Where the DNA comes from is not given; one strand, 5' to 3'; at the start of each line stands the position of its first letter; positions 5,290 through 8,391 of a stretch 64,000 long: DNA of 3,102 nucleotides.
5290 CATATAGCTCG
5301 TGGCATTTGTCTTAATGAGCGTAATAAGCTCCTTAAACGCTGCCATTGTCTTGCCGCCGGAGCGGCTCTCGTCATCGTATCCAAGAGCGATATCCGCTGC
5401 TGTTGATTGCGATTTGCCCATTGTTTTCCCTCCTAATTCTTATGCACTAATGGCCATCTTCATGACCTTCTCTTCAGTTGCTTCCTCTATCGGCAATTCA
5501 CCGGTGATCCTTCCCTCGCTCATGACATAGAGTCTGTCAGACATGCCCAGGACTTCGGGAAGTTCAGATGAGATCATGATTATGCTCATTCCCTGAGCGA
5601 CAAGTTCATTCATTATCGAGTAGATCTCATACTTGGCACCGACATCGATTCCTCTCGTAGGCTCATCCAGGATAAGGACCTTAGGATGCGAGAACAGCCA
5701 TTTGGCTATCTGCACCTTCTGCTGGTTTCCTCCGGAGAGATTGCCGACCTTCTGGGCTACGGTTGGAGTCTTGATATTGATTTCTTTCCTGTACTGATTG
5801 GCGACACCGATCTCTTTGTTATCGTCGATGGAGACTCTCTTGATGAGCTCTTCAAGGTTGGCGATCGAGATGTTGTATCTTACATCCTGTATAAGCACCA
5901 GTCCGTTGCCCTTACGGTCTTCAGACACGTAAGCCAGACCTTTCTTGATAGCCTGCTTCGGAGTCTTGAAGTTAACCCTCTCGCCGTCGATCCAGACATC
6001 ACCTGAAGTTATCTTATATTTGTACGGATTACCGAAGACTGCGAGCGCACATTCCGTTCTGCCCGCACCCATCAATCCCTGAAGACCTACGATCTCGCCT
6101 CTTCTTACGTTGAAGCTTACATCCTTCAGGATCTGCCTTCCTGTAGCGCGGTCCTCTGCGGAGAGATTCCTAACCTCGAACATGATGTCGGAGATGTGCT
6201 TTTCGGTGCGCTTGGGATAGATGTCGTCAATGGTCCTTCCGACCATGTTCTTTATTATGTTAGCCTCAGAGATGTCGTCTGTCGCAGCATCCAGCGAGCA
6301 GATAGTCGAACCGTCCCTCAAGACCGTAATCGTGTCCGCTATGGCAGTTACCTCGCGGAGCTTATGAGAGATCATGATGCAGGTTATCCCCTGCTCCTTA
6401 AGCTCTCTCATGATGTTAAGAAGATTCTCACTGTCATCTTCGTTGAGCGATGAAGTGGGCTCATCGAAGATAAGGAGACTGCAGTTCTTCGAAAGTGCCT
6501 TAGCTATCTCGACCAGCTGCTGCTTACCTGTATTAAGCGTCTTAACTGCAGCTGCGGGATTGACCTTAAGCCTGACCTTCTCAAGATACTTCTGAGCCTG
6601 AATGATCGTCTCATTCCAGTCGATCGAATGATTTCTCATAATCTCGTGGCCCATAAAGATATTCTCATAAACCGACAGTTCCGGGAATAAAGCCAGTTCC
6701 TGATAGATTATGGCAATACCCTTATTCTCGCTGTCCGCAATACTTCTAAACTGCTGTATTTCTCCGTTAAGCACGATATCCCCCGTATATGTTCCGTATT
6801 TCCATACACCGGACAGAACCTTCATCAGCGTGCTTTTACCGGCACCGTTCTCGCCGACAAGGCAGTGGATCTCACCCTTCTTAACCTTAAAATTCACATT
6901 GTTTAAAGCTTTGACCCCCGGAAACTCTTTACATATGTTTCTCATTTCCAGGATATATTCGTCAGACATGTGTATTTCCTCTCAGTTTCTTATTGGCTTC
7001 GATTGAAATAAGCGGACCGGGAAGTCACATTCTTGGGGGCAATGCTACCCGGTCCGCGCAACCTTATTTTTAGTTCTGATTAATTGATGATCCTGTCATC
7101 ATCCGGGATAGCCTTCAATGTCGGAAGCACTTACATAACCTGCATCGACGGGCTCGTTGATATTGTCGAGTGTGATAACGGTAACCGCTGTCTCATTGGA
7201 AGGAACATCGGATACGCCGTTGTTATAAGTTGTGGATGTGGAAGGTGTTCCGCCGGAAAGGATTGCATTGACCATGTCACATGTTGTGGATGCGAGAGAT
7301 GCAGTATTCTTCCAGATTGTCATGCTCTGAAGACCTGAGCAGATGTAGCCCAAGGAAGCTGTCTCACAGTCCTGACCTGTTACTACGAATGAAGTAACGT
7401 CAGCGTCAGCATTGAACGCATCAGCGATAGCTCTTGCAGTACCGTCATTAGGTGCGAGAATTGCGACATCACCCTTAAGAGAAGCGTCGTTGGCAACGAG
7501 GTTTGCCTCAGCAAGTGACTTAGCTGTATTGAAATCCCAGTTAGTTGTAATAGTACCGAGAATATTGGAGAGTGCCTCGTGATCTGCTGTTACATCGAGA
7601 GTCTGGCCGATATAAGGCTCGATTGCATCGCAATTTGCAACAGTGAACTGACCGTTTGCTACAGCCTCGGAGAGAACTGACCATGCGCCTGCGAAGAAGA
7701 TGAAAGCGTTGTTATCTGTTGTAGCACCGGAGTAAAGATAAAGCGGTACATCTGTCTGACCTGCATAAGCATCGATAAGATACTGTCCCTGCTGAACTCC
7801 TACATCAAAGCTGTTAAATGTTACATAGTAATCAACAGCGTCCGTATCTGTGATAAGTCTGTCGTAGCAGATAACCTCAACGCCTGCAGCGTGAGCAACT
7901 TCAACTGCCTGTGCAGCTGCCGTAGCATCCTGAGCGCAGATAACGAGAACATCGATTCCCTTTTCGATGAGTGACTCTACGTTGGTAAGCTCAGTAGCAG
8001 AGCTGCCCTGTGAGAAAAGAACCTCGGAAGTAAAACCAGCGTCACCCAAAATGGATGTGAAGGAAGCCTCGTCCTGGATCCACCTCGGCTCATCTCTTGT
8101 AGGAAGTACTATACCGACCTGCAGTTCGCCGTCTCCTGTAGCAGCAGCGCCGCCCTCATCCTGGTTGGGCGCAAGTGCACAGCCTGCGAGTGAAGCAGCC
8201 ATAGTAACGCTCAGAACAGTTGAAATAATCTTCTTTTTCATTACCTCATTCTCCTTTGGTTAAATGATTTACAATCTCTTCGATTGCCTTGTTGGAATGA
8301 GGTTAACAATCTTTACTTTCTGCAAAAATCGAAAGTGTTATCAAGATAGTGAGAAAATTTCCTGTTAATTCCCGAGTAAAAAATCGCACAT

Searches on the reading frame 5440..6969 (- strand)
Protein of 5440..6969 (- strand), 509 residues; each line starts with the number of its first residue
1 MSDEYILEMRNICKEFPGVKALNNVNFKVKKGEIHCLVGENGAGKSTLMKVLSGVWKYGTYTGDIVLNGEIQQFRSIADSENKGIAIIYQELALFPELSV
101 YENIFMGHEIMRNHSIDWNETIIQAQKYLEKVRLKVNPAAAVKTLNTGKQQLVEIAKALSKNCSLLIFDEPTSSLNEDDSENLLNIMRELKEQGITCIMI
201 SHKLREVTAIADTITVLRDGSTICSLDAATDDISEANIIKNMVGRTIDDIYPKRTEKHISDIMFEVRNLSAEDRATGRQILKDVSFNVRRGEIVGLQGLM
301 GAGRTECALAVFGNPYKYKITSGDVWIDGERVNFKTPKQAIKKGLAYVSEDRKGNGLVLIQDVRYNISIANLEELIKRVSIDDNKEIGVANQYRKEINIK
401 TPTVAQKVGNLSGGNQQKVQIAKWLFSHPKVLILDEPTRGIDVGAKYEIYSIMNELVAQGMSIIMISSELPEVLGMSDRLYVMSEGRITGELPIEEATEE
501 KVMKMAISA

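Call 37: search_protein_families(library=pfam, proteins=[window:5440-6969:-])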
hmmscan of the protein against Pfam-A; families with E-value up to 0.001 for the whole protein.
window:5440-6969:- (509 aa): 7 families
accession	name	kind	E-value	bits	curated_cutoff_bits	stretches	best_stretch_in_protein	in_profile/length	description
PF00005.33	ABC_tran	-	8.9e-54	182.2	25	2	22-173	1-137/137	ABC transporter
PF13304.12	AAA_21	-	7.2e-15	56.3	27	1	34-83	1-56/304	AAA domain, putative AbiEii toxin, Type IV TA system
PF13604.12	AAA_30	-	0.00021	21.5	27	0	32-58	18-44/191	AAA domain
PF09818.15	ABC_ATPase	-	0.00026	20.5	23.2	0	165-219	190-248/283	P-loop domain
PF00270.35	DEAD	-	0.0004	20.6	26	0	142-201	95-157/167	DEAD/DEAH box helicase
PF13175.12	AAA_15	-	0.00043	20.4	32.1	1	30-250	24-229/374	AAA ATPase domain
PF02463.25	SMC_N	-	0.00073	19.5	40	0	32-216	24-211/220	RecF/RecN/SMC N terminal domain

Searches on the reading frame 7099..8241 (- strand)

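Call 37: search_protein_families(library=pfam, proteins=[window:7099-8241:-])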
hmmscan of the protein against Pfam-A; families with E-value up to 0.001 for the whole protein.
window:7099-8241:- (380 aa): 2 families
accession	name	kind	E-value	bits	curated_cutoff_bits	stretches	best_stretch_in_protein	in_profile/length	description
PF13407.12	Peripla_BP_4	-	1.3e-40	140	35.1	1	42-330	1-256/258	Periplasmic binding protein domain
PF00532.27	Peripla_BP_1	-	1.1e-08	35.4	22.2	1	41-160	3-120/281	Periplasmic binding proteins and sugar binding domain of LacI family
